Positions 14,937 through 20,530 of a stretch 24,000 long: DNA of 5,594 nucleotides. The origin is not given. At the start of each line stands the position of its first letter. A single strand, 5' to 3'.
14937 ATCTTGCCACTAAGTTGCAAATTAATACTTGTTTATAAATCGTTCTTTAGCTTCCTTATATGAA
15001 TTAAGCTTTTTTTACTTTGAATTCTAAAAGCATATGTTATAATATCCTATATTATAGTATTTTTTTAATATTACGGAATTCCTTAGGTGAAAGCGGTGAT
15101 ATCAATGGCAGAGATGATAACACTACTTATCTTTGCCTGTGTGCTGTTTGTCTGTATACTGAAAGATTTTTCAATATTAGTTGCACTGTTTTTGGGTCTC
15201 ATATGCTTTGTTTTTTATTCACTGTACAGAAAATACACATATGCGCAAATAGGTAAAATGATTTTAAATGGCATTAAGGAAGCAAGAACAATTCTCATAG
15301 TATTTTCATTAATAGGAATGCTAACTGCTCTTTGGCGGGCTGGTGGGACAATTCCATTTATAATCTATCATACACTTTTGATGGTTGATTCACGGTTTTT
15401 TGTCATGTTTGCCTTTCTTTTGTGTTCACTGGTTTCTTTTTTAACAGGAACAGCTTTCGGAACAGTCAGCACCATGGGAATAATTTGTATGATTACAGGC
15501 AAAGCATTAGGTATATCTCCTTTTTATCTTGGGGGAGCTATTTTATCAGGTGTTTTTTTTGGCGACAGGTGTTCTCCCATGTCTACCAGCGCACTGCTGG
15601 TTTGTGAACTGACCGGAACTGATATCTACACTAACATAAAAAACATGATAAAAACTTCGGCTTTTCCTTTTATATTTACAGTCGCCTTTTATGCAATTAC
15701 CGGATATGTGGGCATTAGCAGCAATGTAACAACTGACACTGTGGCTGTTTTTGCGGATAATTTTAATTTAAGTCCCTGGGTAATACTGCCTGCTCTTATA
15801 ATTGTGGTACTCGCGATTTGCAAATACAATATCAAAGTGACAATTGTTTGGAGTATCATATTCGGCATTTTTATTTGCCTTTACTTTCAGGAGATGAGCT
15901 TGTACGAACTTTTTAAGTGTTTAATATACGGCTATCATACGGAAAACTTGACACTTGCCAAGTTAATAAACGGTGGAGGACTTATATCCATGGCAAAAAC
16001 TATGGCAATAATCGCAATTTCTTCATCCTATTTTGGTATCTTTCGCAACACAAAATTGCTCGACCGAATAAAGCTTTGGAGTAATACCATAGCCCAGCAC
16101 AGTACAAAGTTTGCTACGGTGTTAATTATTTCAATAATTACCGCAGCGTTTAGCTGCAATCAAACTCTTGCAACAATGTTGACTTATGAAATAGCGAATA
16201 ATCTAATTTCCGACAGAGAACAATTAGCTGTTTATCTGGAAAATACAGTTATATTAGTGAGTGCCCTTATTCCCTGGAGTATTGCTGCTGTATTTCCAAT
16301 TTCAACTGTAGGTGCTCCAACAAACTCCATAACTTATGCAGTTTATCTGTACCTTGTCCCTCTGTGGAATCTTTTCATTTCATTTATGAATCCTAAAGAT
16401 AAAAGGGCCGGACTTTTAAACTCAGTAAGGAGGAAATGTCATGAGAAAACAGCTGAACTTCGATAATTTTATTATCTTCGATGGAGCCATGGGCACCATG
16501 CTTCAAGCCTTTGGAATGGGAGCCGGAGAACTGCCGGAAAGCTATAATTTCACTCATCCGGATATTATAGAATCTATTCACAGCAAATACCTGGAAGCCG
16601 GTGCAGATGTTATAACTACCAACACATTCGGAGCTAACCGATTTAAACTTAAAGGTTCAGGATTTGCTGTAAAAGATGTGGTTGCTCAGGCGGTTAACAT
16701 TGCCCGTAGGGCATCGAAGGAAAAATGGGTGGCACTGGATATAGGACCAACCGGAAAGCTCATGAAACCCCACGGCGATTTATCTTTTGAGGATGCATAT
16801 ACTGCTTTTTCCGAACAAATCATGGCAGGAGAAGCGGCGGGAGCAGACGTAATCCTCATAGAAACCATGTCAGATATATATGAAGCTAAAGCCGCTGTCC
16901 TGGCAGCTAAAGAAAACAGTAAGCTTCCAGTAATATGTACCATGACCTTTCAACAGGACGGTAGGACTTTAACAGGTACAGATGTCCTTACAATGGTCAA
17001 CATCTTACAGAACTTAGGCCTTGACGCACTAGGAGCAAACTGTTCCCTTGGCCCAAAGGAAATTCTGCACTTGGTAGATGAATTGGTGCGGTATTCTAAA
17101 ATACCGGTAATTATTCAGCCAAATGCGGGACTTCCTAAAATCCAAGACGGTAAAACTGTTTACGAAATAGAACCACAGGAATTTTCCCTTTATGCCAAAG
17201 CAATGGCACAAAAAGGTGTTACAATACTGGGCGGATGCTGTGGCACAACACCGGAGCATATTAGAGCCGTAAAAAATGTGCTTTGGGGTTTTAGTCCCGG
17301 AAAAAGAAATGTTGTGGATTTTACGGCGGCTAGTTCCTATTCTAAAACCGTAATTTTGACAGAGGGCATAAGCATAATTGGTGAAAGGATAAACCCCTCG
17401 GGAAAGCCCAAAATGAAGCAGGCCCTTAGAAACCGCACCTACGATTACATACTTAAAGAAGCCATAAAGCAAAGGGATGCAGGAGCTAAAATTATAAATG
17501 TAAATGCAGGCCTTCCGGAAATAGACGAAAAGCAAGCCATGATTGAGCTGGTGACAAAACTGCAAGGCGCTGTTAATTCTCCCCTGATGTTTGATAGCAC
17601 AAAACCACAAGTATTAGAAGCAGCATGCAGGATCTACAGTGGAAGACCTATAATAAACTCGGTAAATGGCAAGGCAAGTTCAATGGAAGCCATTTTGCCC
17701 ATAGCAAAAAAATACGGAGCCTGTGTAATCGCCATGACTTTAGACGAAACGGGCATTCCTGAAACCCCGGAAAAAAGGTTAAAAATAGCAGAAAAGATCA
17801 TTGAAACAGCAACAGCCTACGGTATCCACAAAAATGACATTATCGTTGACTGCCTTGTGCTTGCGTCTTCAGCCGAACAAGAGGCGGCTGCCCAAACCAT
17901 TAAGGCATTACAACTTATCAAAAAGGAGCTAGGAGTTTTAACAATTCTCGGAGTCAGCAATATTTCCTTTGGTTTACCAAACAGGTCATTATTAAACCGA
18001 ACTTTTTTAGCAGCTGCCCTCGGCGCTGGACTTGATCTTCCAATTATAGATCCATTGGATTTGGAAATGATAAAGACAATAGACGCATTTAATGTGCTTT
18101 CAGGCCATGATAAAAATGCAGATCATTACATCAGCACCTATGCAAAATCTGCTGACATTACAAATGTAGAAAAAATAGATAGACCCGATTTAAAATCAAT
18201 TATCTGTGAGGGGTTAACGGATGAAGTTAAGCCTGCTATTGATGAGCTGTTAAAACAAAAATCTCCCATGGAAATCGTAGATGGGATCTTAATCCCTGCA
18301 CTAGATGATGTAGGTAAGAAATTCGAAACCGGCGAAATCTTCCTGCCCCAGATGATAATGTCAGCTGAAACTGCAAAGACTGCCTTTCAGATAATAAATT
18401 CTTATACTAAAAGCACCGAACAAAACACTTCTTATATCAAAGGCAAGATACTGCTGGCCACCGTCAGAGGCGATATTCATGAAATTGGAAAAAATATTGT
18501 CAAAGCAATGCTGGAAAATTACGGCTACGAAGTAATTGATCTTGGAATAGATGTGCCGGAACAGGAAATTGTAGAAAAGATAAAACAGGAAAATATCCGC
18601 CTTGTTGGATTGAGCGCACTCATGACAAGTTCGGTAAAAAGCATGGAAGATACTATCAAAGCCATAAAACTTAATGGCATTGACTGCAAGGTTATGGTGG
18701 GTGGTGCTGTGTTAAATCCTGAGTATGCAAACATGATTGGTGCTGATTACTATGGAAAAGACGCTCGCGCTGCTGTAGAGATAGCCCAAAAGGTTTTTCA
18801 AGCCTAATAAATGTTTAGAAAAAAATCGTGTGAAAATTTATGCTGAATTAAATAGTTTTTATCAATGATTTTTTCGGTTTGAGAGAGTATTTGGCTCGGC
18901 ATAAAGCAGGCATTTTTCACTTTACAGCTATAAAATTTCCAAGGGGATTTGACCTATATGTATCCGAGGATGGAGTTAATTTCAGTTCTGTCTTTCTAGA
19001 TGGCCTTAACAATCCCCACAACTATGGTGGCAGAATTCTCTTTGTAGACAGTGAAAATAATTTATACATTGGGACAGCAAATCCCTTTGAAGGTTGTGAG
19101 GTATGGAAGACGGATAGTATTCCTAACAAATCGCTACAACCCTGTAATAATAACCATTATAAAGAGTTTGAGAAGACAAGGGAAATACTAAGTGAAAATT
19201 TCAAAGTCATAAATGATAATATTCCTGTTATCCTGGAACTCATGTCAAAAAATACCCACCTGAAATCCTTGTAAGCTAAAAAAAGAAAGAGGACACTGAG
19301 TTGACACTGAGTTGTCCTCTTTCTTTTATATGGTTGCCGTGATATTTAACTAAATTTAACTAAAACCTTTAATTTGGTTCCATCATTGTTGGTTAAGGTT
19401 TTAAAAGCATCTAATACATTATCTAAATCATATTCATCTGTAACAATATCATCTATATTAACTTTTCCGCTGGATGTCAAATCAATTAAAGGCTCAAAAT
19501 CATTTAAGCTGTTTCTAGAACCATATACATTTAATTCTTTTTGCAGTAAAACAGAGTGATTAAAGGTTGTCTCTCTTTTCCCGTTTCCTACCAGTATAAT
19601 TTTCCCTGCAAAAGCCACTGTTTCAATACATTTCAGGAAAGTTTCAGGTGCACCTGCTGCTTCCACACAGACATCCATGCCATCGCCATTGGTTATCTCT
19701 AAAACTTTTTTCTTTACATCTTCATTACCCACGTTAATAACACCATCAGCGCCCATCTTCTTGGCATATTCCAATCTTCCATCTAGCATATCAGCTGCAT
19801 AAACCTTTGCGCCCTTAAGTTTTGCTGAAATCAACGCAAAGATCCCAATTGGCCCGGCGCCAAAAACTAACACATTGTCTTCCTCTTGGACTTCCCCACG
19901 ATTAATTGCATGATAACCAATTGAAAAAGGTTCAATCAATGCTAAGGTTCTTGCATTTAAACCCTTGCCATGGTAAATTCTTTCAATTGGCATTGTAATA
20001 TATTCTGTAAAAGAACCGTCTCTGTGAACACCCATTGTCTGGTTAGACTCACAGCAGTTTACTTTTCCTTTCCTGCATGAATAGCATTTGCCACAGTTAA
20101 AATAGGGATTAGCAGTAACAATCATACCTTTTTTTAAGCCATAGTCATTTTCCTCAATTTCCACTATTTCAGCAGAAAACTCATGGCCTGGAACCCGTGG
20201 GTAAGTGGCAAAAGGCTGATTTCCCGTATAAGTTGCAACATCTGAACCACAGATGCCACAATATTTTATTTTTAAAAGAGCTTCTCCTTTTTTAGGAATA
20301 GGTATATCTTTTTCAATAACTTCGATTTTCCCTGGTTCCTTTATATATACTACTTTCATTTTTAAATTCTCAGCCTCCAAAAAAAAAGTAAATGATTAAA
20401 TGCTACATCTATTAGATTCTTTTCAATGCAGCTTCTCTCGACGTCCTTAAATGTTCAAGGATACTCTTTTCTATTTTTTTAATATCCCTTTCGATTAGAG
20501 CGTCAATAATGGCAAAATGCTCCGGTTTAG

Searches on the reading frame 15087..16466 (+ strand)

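Call 47: search_protein_families(library=pfam, proteins=[window:15087-16466:+], max_evalue=0.00001)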
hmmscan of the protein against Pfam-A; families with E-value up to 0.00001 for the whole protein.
window:15087-16466:+ (459 aa): 1 family
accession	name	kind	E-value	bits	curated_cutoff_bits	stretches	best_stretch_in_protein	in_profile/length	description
PF03553.21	Na_H_antiporter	-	2.9e-25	89.6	23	2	155-423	1-290/303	Na+/H+ antiporter family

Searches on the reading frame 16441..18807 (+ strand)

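Call 47: search_protein_families(library=pfam, proteins=[window:16441-18807:+], max_evalue=0.00001)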
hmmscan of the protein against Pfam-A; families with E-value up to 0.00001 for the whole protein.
window:16441-18807:+ (788 aa): 4 families
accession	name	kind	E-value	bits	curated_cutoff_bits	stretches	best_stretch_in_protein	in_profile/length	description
PF02574.22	S-methyl_trans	-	2.4e-79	267.6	22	1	11-280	1-282/283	Homocysteine S-methyltransferase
PF02310.24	B12-binding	-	7.9e-30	103.6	32.1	1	668-779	1-120/121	B12 binding domain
PF00809.28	Pterin_bind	-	3.1e-29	102.8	25.5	1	314-535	1-242/244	Pterin binding enzyme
PF02607.22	B12-binding_2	-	1.5e-18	67.2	23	1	584-652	5-73/74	B12 binding domain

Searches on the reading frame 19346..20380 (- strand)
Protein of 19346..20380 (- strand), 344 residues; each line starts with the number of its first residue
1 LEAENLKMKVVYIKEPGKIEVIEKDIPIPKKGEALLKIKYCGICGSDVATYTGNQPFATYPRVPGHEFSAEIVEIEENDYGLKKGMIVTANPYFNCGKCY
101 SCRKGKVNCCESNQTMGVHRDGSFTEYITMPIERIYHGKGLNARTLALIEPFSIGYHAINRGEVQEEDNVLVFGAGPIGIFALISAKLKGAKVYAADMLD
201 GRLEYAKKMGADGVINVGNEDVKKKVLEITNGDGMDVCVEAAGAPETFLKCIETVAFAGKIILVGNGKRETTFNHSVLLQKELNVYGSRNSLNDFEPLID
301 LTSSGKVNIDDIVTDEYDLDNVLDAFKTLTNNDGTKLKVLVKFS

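Call 47: search_protein_families(library=pfam, proteins=[window:19346-20380:-], max_evalue=0.00001)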
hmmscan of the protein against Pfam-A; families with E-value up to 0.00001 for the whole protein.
window:19346-20380:- (344 aa): 4 families
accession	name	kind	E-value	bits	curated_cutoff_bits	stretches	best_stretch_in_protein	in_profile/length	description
PF00107.32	ADH_zinc_N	-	1.7e-30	106.1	31.8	1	177-303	1-128/129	Zinc-binding dehydrogenase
PF08240.17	ADH_N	-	7.1e-26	90.9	23.5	1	31-135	2-99/104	Alcohol dehydrogenase GroES-like domain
PF16912.11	Glu_dehyd_C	-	3.8e-13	49.8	34.9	1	148-342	6-210/211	Glucose dehydrogenase C-terminus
PF13602.12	ADH_zinc_N_2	-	3.8e-09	38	27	1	209-331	1-125/134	Zinc-binding dehydrogenase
